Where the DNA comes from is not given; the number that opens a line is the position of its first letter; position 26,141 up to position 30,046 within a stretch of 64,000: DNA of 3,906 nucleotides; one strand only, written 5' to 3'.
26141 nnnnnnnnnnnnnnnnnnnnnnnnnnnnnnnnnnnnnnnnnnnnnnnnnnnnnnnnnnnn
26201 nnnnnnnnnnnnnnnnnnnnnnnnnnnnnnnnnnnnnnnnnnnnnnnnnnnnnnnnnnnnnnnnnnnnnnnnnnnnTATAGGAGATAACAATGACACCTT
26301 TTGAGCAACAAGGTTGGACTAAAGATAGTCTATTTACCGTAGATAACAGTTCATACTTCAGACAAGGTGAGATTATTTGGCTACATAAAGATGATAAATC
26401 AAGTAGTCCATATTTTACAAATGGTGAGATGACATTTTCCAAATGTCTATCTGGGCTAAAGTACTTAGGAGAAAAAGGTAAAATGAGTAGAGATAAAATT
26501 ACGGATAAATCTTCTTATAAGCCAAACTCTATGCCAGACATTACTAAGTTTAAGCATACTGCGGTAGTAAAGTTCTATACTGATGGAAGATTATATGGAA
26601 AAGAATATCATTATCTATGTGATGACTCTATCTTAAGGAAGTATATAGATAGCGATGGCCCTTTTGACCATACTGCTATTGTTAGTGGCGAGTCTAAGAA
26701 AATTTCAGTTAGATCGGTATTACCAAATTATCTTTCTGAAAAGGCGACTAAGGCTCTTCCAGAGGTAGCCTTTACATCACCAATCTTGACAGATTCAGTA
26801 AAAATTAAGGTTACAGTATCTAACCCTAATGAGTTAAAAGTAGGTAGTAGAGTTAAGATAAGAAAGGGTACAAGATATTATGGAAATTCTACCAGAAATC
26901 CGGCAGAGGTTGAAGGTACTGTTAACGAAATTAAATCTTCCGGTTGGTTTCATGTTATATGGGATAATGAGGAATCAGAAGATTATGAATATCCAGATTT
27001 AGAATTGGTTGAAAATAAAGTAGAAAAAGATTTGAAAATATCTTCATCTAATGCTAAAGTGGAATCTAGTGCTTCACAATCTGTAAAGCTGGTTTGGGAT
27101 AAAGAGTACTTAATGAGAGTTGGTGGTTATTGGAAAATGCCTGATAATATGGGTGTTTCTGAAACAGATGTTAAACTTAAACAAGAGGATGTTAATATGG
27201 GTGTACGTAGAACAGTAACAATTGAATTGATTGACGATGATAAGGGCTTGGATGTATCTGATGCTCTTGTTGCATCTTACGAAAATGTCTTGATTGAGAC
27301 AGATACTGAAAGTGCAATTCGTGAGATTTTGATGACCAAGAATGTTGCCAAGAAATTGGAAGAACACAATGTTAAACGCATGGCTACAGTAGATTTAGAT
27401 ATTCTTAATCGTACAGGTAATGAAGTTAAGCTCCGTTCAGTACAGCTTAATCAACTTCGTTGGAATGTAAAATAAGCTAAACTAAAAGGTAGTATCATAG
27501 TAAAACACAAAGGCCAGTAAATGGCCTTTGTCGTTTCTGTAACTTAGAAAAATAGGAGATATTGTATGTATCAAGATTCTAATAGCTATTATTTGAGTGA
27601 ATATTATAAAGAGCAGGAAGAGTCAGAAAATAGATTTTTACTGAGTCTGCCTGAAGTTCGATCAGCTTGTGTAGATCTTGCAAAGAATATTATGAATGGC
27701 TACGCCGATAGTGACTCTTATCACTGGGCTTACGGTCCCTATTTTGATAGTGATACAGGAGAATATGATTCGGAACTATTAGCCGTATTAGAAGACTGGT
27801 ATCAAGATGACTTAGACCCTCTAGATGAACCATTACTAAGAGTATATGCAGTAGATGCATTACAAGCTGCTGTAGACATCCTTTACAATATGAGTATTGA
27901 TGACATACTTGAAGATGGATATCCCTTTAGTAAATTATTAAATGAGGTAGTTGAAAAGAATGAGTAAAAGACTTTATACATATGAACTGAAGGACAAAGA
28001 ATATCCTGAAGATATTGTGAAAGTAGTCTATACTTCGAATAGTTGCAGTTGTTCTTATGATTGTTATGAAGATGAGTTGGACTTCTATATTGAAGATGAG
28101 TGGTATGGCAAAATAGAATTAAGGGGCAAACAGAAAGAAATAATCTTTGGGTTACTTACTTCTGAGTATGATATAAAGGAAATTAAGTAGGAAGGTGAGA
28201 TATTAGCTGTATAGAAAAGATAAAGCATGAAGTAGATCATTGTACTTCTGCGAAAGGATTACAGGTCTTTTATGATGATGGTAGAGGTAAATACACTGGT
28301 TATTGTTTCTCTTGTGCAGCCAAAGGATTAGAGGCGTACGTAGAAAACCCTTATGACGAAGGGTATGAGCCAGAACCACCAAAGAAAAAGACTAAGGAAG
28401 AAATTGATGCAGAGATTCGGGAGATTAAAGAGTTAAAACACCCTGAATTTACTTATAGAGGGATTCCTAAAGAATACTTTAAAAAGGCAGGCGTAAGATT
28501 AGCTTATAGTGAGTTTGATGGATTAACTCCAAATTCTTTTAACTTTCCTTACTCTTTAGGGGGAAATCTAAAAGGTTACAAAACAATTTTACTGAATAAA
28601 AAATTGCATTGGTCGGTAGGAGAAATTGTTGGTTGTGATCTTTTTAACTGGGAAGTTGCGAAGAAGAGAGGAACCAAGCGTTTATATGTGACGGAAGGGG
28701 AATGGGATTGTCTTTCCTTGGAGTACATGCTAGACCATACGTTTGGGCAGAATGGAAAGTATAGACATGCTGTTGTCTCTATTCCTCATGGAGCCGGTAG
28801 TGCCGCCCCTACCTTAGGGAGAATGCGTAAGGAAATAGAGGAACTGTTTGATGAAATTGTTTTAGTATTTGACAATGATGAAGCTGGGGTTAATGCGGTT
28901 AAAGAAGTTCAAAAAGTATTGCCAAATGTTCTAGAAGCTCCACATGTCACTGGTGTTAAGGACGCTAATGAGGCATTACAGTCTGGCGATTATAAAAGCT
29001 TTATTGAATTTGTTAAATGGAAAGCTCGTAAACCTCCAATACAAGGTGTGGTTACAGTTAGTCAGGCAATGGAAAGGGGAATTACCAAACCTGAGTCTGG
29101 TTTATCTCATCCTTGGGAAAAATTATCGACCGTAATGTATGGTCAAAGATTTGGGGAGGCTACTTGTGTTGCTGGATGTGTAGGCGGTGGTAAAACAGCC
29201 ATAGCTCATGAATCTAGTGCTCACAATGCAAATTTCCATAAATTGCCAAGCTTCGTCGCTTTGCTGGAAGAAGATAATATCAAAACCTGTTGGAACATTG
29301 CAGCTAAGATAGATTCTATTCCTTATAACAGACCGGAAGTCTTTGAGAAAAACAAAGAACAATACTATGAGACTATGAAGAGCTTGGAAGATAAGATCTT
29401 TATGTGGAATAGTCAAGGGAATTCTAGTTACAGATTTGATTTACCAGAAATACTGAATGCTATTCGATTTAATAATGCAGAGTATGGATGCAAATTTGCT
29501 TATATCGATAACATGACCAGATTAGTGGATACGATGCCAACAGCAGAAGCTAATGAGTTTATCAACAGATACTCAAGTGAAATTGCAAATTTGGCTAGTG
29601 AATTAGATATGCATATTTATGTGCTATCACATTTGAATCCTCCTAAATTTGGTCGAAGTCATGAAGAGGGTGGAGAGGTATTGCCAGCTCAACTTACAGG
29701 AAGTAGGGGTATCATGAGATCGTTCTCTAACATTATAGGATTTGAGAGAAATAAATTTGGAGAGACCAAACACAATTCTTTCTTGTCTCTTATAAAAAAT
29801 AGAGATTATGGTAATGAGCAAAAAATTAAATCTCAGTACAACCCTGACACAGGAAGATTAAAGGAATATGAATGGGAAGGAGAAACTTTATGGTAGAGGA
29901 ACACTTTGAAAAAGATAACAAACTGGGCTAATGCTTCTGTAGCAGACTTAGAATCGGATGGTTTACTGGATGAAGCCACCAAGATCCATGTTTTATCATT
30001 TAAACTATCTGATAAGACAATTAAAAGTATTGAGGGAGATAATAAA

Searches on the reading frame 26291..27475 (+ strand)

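Call 14: search_protein_families(library=phrogs, proteins=[window:26291-27475:+], max_evalue=0.00001)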
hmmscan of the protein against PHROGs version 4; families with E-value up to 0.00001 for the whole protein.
window:26291-27475:+ (394 aa): 5 families
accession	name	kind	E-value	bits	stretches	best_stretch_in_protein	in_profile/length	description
phrog_17203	-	unknown function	3.2e-23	83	1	284-394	618-730/731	-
phrog_9469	-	unknown function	1.5e-11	45.2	1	181-260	4-91/113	-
phrog_11307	-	unknown function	4e-10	40.8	1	180-248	3-76/186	-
phrog_18715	-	unknown function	7.1e-09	37.2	1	182-245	3-62/128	-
phrog_26483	-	unknown function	6.8e-06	26.1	0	2-48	3-51/418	-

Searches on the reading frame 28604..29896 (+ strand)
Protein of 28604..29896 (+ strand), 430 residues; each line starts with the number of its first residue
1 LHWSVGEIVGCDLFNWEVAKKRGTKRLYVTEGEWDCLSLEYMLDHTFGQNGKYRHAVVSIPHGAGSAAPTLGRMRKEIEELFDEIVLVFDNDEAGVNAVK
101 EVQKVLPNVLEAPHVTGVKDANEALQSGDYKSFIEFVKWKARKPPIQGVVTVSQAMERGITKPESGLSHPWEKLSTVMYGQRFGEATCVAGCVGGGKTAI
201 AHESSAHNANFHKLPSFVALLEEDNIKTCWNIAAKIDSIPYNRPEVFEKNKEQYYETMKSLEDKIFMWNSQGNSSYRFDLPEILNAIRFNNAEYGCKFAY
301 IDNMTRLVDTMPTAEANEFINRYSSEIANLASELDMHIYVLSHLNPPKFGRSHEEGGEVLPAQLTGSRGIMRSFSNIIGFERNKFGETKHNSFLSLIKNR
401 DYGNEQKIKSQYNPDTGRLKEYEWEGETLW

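Call 14: search_protein_families(library=phrogs, proteins=[window:28604-29896:+], max_evalue=0.00001)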
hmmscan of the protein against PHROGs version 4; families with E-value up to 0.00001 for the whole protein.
window:28604-29896:+ (430 aa): 4 families
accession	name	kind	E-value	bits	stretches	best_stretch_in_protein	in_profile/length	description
phrog_239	-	DNA, RNA and nucleotide metabolism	1.8e-103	349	1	2-423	171-600/801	DNA primase/helicase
phrog_47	-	DNA, RNA and nucleotide metabolism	3.1e-11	43.6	1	13-126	222-323/947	DNA primase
phrog_19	-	DNA, RNA and nucleotide metabolism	3.9e-08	33.6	1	163-426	331-585/621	DnaB-like replicative helicase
phrog_243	-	DNA, RNA and nucleotide metabolism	6.7e-06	26.2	0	166-401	19-243/273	DnaB-like replicative helicase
